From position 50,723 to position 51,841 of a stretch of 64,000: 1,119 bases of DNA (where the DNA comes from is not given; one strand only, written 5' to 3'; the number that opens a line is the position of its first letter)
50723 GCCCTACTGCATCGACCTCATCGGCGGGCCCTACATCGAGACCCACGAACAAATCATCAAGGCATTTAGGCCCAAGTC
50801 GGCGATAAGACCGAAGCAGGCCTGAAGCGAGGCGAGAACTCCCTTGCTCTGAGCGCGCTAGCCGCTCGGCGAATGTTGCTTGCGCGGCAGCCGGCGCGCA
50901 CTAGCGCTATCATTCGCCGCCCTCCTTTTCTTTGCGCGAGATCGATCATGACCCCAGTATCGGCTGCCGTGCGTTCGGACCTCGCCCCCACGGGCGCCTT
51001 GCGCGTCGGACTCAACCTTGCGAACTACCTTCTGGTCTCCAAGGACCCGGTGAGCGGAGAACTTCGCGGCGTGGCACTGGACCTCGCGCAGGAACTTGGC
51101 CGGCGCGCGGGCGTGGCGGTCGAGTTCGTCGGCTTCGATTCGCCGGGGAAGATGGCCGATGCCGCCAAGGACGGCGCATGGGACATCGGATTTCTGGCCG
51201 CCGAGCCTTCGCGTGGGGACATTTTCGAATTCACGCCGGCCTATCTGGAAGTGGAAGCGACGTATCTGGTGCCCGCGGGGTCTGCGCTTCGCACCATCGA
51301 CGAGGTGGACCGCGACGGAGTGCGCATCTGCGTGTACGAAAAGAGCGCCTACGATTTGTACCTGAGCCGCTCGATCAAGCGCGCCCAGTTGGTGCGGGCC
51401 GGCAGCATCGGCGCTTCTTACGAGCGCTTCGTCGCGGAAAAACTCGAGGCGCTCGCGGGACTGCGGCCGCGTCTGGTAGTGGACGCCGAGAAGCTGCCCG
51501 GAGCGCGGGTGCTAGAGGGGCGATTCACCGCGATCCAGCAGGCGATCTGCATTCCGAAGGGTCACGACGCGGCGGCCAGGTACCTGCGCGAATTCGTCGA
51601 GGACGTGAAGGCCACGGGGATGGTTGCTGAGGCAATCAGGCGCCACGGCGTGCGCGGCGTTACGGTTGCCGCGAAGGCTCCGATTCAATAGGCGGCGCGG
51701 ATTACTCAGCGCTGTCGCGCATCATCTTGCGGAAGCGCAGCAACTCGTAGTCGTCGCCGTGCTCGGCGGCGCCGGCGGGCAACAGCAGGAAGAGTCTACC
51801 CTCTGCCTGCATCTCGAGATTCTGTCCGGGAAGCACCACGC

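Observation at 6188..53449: R2: a seven-copy ~140-nt intergenic element with conserved flanks and a hairpin maintained by compensatory changes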

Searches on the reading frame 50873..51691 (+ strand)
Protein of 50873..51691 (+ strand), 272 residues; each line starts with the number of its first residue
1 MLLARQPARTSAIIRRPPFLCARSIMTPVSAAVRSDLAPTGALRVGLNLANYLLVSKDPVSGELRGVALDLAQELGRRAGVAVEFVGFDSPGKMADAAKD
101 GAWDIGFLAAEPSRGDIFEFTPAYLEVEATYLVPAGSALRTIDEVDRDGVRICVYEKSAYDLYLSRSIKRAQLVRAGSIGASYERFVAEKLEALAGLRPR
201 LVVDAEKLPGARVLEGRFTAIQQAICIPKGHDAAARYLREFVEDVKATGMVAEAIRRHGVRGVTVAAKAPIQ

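Call 76: search_protein_families(library=pfam, proteins=[window:50873-51691:+], max_evalue=0.00001)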
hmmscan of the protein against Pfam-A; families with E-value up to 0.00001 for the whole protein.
window:50873-51691:+ (272 aa): 1 family
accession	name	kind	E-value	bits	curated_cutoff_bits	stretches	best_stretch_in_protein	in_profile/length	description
PF00497.25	SBP_bac_3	-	4.4e-11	43.1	26.4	1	60-257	17-128/132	Bacterial extracellular solute-binding proteins, family 3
